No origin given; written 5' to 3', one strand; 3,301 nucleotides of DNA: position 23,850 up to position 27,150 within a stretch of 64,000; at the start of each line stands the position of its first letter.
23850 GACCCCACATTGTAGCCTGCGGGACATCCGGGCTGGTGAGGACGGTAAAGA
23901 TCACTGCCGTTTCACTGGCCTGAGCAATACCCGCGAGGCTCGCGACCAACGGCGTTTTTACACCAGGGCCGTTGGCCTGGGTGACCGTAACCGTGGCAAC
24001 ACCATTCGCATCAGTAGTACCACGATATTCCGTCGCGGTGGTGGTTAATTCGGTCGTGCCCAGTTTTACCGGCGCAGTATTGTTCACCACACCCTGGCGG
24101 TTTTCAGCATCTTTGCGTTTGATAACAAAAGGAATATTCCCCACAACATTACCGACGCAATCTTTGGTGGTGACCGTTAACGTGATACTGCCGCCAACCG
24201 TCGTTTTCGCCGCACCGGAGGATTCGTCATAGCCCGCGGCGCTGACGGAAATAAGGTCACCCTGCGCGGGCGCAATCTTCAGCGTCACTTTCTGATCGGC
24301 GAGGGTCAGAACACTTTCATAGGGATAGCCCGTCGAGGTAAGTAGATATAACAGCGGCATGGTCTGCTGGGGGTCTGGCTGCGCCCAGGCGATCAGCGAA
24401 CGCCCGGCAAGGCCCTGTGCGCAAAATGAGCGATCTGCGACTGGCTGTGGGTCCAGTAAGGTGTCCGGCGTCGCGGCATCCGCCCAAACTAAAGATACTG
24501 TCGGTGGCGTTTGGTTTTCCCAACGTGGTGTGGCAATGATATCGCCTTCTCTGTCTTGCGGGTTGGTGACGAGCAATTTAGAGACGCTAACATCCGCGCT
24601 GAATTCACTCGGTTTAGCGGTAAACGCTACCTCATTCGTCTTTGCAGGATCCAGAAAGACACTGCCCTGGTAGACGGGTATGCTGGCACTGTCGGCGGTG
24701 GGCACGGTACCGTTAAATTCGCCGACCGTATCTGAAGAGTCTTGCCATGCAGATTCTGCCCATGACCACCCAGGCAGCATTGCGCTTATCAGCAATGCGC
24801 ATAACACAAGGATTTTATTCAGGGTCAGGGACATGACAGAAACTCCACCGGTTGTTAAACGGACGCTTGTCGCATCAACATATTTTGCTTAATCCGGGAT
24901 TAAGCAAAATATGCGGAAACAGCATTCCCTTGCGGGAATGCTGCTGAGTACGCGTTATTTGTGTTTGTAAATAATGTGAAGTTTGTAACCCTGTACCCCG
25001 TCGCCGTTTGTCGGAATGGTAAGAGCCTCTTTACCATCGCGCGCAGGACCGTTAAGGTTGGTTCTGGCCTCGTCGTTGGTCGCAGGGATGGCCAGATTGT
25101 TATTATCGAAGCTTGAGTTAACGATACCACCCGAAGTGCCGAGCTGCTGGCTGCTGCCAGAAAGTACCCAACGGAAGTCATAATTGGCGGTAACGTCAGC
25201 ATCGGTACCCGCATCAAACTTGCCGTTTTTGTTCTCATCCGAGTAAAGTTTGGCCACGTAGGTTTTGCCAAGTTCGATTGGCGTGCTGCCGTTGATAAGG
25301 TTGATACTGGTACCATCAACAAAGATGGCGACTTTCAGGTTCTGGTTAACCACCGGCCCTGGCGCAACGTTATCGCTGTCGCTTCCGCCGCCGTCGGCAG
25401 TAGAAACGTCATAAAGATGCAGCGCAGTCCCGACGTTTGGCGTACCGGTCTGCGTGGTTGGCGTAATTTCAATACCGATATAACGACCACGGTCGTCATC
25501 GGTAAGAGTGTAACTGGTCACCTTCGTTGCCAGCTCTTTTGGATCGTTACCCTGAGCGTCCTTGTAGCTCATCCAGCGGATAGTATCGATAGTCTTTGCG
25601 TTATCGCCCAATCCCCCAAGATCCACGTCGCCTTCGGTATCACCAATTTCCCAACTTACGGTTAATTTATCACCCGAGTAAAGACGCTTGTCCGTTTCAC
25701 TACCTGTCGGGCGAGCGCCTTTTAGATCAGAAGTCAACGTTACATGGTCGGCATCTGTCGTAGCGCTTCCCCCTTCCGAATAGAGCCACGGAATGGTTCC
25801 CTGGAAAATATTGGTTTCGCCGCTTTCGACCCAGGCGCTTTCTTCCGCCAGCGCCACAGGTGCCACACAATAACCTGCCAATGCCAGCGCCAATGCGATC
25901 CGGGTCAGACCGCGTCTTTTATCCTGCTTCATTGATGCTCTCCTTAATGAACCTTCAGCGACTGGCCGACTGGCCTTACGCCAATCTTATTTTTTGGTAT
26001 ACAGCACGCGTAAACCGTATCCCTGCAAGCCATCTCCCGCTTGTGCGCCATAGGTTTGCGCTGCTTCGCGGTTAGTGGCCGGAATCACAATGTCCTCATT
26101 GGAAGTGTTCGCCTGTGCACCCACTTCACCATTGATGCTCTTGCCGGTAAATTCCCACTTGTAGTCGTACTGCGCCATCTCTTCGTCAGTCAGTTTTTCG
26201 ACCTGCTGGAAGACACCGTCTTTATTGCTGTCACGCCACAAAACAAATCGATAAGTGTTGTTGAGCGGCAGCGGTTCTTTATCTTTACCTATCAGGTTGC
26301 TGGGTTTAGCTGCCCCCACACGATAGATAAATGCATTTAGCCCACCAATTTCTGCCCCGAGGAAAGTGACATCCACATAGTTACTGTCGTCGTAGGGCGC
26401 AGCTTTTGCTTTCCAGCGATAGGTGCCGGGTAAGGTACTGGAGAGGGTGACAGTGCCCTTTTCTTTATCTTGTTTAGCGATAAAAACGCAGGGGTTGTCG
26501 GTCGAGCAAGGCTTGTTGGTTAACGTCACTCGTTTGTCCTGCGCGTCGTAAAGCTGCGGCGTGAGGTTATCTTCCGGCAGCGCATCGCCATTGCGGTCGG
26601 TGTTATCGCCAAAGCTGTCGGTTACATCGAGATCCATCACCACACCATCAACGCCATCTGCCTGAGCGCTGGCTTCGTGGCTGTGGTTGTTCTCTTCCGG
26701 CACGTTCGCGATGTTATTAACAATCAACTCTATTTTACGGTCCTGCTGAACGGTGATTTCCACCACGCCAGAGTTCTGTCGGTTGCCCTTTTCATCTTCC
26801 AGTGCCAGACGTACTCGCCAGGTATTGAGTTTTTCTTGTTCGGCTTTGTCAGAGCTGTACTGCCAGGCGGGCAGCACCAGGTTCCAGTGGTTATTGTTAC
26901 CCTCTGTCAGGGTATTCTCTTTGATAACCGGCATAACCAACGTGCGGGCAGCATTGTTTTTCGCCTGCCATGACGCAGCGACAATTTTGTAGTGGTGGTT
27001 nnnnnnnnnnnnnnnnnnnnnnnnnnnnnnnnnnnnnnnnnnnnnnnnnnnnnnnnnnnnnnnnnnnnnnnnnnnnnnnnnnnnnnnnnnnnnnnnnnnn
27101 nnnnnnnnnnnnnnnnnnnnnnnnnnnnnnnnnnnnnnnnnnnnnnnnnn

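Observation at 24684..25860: Shared post-signal-peptide motif at the mature N-termini of the giant RatA-like protein and SinI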

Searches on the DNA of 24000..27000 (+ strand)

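Call 2: search_dna_similar(query=window:24000-27000:+, collection=ecoli_genomes, mode=near, max_rows=5)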
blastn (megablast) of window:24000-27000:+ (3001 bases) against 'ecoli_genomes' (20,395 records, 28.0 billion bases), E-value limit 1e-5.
Records with a match: 1737; places in all: 1742; records where one place covers at least 80% of the query: 936.
Genomes with a match: 1737 of 5426; with a place that covers at least 80% of the query: 936. Places per genome that has any: lowest 1, median 1, highest 2. On chromosomes: 1742 places; on plasmids: 0.
Best place of each record, by identity: >=99% 99; 95-99% 828; 80-90% 764; 60-80% 46.
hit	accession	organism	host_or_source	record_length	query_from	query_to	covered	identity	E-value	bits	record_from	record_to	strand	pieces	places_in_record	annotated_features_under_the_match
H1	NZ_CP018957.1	Escherichia coli strain Ecol_316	Homo sapiens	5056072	1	3001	100%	99.8%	0e+0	5504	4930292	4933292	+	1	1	sinH: intimin-like inverse autotransporter SinH | SinI family autotransporter-associated protein | adhesion domain-containing protein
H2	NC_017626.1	Escherichia coli 042 strain 042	-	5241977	1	3001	100%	99.8%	0e+0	5504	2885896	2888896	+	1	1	sinH: intimin-like inverse autotransporter SinH | SinI family autotransporter-associated protein | adhesion domain-containing protein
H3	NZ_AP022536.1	Escherichia coli strain THO-008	Homo sapiens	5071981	1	3001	100%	99.8%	0e+0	5504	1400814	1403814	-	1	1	sinH: intimin-like inverse autotransporter SinH | SinI family autotransporter-associated protein | adhesion domain-containing protein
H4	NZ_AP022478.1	Escherichia coli strain STN0717-11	-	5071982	1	3001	100%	99.8%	0e+0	5504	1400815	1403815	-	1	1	sinH: intimin-like inverse autotransporter SinH | SinI family autotransporter-associated protein | adhesion domain-containing protein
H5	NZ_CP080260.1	Escherichia coli strain 135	Chicken fecal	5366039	1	3001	100%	99.8%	0e+0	5504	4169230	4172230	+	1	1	sinH: intimin-like inverse autotransporter SinH | SinI family autotransporter-associated protein | adhesion domain-containing protein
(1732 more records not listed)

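Call 6: get_annotated_region(hit=H2, flank=10000)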
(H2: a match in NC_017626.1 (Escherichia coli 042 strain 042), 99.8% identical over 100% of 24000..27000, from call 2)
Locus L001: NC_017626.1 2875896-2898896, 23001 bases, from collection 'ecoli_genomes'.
description: Escherichia coli 042, complete sequence
organism: Escherichia coli 042 strain 042 (NCBI taxid 216592)
replicon: chromosome; assembly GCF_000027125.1
host: -; source: -; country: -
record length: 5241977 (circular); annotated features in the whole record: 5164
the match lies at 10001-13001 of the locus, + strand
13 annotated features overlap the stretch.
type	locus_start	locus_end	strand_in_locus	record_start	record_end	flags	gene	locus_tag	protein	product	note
CDS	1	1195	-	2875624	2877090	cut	guaB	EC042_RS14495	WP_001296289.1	IMP dehydrogenase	-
CDS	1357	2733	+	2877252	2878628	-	xseA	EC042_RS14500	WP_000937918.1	exodeoxyribonuclease VII large subunit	-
CDS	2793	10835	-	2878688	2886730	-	-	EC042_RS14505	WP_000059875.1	adhesion domain-containing protein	-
CDS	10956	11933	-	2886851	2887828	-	-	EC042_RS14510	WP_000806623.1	SinI family autotransporter-associated protein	-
CDS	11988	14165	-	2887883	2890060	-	sinH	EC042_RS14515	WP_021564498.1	intimin-like inverse autotransporter SinH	-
CDS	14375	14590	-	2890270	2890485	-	-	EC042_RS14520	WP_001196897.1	zinc ribbon domain-containing protein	-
CDS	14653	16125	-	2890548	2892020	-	der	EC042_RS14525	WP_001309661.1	ribosome biogenesis GTPase Der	-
CDS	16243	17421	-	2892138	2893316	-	bamB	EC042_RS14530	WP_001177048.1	outer membrane protein assembly factor BamB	-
CDS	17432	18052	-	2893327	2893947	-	yfgM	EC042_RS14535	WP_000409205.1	ancillary SecYEG translocon subunit YfgM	-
CDS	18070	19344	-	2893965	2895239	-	hisS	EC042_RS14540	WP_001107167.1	histidine--tRNA ligase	-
CDS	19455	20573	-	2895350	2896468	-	ispG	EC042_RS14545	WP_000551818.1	flavodoxin-dependent (E)-4-hydroxy-3-methylbut-2-enyl-diphosphate synthase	-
CDS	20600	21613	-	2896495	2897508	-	rodZ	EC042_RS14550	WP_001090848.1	cytoskeleton protein RodZ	-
CDS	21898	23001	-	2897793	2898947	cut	rlmN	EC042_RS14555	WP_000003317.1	bifunctional tRNA (adenosine(37)-C2)-methyltransferase TrmG/ribosomal RNA large subunit methyltransferase RlmN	-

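Call 100: search_dna_similar(query=window:24505-25932:-, collection=ecoli_genomes, mode=near, max_rows=3)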
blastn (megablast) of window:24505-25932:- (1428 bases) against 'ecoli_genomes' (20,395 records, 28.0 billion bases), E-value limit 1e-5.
Records with a match: 938; places in all: 939; records where one place covers at least 80% of the query: 937.
Genomes with a match: 938 of 5426; with a place that covers at least 80% of the query: 937. Places per genome that has any: lowest 1, median 1, highest 2. On chromosomes: 939 places; on plasmids: 0.
Best place of each record, by identity: >=99% 26; 95-99% 901; 80-90% 11.
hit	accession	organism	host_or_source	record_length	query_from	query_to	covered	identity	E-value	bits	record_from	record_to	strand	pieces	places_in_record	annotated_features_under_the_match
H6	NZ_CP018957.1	Escherichia coli strain Ecol_316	Homo sapiens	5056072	1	1428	100%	99.5%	0e+0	2599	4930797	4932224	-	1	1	SinI family autotransporter-associated protein | adhesion domain-containing protein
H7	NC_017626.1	Escherichia coli 042 strain 042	-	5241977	1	1428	100%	99.5%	0e+0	2599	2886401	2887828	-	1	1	SinI family autotransporter-associated protein | adhesion domain-containing protein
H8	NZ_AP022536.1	Escherichia coli strain THO-008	Homo sapiens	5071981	1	1428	100%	99.5%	0e+0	2599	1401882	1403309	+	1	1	SinI family autotransporter-associated protein | adhesion domain-containing protein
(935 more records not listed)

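Call 101: search_dna_similar(query=L019:10371-11781:+, collection=ecoli_genomes, mode=near, max_rows=3)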
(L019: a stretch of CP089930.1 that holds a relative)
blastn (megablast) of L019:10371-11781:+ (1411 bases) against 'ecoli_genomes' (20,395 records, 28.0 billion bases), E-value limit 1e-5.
Records with a match: 47; places in all: 47; records where one place covers at least 80% of the query: 0.
Genomes with a match: 47 of 5426; with a place that covers at least 80% of the query: 0. Places per genome that has any: lowest 1, median 1, highest 1. On chromosomes: 47 places; on plasmids: 0.
Best place of each record, by identity: 80-90% 47.
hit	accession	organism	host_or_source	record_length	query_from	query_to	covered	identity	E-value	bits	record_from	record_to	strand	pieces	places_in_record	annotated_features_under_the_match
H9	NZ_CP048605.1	Escherichia coli strain PapRG-06-5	Papio papio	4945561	1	999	71%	86.8%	0e+0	1114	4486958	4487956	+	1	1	SinI family autotransporter-associated protein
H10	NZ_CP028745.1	Escherichia coli strain A30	Papio cynocephalus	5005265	1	999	71%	86.8%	0e+0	1114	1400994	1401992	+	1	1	SinI family autotransporter-associated protein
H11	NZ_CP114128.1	Escherichia coli strain PE164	pig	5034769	1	999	71%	86.8%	0e+0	1114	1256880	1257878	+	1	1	SinI family autotransporter-associated protein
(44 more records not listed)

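Call 102: get_annotated_region(hit=H9, flank=1500)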
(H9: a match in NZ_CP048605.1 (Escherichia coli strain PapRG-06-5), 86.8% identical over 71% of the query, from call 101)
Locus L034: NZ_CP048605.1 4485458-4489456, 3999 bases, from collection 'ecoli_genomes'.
description: Escherichia coli strain PapRG-06-5 chromosome, complete genome
organism: Escherichia coli strain PapRG-06-5 (NCBI taxid 562)
replicon: chromosome; assembly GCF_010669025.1
host: Papio papio; source: stool; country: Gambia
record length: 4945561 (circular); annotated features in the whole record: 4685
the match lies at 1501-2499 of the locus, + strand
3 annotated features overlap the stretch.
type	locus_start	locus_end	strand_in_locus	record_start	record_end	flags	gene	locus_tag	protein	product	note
CDS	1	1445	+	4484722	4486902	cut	sinH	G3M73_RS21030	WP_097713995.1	intimin-like inverse autotransporter SinH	-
CDS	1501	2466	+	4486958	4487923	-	-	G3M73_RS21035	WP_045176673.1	SinI family autotransporter-associated protein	-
CDS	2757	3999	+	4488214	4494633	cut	-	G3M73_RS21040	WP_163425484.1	adhesion domain-containing protein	-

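Call 103: search_dna_similar(query=window:25990-26700:-, collection=ecoli_genomes, mode=near, max_rows=40, rows=spread)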
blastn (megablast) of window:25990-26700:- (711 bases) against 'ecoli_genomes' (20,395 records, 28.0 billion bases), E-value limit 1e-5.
Records with a match: 1505; places in all: 1513; records where one place covers at least 80% of the query: 1186.
Genomes with a match: 1505 of 5426; with a place that covers at least 80% of the query: 1186. Places per genome that has any: lowest 1, median 1, highest 2. On chromosomes: 1513 places; on plasmids: 0.
Best place of each record, by identity: >=99% 456; 95-99% 471; 80-90% 12; 60-80% 566.
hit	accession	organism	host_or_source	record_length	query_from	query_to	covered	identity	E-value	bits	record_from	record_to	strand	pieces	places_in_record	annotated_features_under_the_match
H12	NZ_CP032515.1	Escherichia coli strain 118UI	Homo sapiens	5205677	1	711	100%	100.0%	0e+0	1314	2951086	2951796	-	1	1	sinH: intimin-like inverse autotransporter SinH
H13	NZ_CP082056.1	Escherichia coli strain MS20675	Homo sapiens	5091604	1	711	100%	100.0%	0e+0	1314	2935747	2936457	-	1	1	sinH: intimin-like inverse autotransporter SinH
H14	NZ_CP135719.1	Escherichia coli strain TUM1226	missing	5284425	1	711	100%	100.0%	0e+0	1314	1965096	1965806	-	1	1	sinH: intimin-like inverse autotransporter SinH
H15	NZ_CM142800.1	Escherichia coli strain GPEC859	chicken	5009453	1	711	100%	100.0%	0e+0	1314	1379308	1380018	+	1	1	sinH: intimin-like inverse autotransporter SinH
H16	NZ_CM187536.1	Escherichia coli strain capsule spontaneous mutant 17a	lab isolate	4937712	1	711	100%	100.0%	0e+0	1314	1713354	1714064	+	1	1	sinH: intimin-like inverse autotransporter SinH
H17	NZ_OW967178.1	Escherichia coli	Homo sapiens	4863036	1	711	100%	99.9%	0e+0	1308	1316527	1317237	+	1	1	sinH: intimin-like inverse autotransporter SinH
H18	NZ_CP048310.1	Escherichia coli strain 32-4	environment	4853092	1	711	100%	99.7%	0e+0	1303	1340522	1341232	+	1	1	sinH: intimin-like inverse autotransporter SinH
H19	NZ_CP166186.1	Escherichia coli strain CRE78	Homo sapiens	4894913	1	711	100%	99.7%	0e+0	1303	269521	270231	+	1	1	sinH: intimin-like inverse autotransporter SinH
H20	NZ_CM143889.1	Escherichia coli strain E28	Homo sapiens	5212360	1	711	100%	99.7%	0e+0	1303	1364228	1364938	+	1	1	sinH: intimin-like inverse autotransporter SinH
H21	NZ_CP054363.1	Escherichia coli strain SCU-171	Homo sapiens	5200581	1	711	100%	99.6%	0e+0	1297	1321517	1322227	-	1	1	sinH: intimin-like inverse autotransporter SinH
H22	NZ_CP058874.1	Escherichia coli strain STLEFF_47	Stanley WWTPs_47 WWTPs effluent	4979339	1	711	100%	99.3%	0e+0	1286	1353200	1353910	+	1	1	sinH: intimin-like inverse autotransporter SinH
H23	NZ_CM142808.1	Escherichia coli strain GPEC606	chicken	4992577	1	711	100%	99.3%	0e+0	1286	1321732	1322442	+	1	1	sinH: intimin-like inverse autotransporter SinH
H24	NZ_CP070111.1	Escherichia coli strain FDAARGOS_1301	Homo sapiens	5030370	1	711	100%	98.5%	0e+0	1253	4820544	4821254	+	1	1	intimin-like inverse autotransporter protein SinH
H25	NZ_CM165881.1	Escherichia coli strain N63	Homo sapiens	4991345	1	711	100%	98.5%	0e+0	1253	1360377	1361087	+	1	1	sinH: intimin-like inverse autotransporter SinH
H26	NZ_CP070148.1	Escherichia coli strain FDAARGOS_1297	Homo sapiens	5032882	4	711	100%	98.6%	0e+0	1253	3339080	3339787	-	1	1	intimin-like inverse autotransporter protein SinH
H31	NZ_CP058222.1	Escherichia coli strain CFT073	Homo sapiens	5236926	1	711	100%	96.6%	0e+0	1181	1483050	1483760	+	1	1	sinH: intimin-like inverse autotransporter SinH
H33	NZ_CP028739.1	Escherichia coli strain A36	Pseudomys apodemoides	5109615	1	711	100%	96.5%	0e+0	1175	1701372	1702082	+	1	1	sinH: intimin-like inverse autotransporter SinH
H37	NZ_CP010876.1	Escherichia coli strain MNCRE44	Homo sapiens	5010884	1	572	80%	79.1%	2e-104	388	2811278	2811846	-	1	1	sinH: intimin-like inverse autotransporter SinH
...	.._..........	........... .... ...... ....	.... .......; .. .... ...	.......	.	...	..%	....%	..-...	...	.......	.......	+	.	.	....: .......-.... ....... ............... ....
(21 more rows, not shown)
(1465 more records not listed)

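Call 104: get_annotated_region(hit=H31, flank=2000)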
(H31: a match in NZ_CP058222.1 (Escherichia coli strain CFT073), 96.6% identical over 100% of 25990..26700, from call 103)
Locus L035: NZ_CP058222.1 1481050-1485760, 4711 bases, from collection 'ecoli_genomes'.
description: Escherichia coli strain CFT073 chromosome, complete genome
organism: Escherichia coli strain CFT073 (NCBI taxid 562)
replicon: chromosome; assembly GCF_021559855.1
host: Homo sapiens; source: urine; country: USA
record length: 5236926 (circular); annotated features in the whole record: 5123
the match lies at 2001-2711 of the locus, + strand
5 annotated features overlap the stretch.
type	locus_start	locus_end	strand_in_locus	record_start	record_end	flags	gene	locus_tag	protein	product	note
CDS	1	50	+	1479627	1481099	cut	der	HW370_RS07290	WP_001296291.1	ribosome biogenesis GTPase Der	-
CDS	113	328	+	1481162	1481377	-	-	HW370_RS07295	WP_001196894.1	zinc ribbon domain-containing protein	-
CDS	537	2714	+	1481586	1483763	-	sinH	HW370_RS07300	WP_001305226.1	intimin-like inverse autotransporter SinH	-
CDS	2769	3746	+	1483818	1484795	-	-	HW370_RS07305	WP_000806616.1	SinI family autotransporter-associated protein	-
CDS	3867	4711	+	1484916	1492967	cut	-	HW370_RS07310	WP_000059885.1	adhesion domain-containing protein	-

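Call 105: get_annotated_region(hit=H37, flank=2000)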
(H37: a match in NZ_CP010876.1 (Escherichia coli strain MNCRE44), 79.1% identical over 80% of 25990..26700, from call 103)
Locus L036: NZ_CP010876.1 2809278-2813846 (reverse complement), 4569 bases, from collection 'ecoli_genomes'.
description: Escherichia coli strain MNCRE44 chromosome, complete genome
organism: Escherichia coli strain MNCRE44 (NCBI taxid 562)
replicon: chromosome; assembly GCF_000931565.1
host: Homo sapiens; source: sputum; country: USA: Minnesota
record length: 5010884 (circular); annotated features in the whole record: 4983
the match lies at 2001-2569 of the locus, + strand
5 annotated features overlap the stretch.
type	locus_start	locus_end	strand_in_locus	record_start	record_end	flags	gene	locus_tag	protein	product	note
CDS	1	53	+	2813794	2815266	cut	der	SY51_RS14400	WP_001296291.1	ribosome biogenesis GTPase Der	-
CDS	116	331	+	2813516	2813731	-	-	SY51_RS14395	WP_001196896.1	zinc ribbon domain-containing protein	-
CDS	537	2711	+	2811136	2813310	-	sinH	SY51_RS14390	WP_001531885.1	intimin-like inverse autotransporter SinH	-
CDS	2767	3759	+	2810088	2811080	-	-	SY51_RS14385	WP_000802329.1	SinI family autotransporter-associated protein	-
CDS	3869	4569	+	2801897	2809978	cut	-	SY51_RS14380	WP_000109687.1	adhesion domain-containing protein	-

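Call 106: get_annotated_region(hit=H43, flank=2000)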
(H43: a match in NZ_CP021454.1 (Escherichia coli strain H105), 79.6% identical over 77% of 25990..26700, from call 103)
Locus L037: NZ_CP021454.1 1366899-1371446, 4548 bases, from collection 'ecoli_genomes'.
description: Escherichia coli strain H105 chromosome, complete genome
organism: Escherichia coli strain H105 (NCBI taxid 562)
replicon: chromosome; assembly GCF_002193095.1
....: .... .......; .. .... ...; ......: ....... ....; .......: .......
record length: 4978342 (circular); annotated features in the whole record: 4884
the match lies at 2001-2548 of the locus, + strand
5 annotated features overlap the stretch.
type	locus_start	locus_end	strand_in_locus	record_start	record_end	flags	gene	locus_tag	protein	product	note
CDS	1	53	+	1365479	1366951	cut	der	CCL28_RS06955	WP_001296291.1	ribosome biogenesis GTPase Der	-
CDS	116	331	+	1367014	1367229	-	-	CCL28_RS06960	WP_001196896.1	zinc ribbon domain-containing protein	-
CDS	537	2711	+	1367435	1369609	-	sinH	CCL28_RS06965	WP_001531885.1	intimin-like inverse autotransporter SinH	-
CDS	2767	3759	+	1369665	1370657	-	-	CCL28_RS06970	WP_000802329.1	SinI family autotransporter-associated protein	-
CDS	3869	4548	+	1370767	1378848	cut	-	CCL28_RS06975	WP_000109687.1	adhesion domain-containing protein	-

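Call 107: get_annotated_region(hit=H33, flank=2000)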
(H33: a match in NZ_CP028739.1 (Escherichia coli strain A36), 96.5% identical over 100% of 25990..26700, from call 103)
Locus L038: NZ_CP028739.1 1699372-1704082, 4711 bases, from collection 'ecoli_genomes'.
description: Escherichia coli strain A36 chromosome, complete genome
organism: Escherichia coli strain A36 (NCBI taxid 562)
replicon: chromosome; assembly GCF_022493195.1
host: Pseudomys apodemoides; source: feces; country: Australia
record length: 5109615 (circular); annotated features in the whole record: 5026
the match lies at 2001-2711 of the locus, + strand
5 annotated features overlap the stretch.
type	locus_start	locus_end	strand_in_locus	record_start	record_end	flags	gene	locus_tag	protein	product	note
CDS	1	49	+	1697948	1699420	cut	der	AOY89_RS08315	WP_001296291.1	ribosome biogenesis GTPase Der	-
CDS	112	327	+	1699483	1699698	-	-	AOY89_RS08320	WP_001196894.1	zinc ribbon domain-containing protein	-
CDS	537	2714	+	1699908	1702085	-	sinH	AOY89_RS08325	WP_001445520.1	intimin-like inverse autotransporter SinH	-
CDS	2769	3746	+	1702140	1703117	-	-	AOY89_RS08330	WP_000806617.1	SinI family autotransporter-associated protein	-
CDS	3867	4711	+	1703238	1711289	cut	-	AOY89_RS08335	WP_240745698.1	adhesion domain-containing protein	-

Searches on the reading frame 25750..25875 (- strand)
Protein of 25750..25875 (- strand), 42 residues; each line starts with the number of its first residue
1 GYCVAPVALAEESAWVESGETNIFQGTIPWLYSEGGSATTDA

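Call 69: find_homologous_proteins(query=A5, max_evalue=10)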
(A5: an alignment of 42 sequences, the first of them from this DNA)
Query A5 (42 sequences) (42 aa, profile of the alignment): 10 proteins with E <= 10 among 116 candidates.
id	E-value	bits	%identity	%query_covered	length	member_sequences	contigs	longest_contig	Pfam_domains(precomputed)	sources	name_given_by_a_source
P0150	2.1e-13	67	50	14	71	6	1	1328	-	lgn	-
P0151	1.9e-8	51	-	-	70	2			-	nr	nr:hypothetical protein [Salmonella enterica]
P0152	7.1e-8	49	-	-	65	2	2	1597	-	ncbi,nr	ncbi:hypothetical protein DSR49_25030, partial [Salmonella enterica subsp. enterica serovar Kentucky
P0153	5.2e-7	46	-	-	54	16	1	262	-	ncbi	ncbi:hypothetical protein, partial [Salmonella enterica]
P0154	4.9e-6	43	97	83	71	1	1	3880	-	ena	-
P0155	6.0e-5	40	97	76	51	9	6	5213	-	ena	-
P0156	1.2e-4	39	82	90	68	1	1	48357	-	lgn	-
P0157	3.8e-1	28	96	67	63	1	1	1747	-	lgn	-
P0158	3.9e-1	28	80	83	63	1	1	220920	-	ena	-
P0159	4.0e-1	28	93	67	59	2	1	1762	-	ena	-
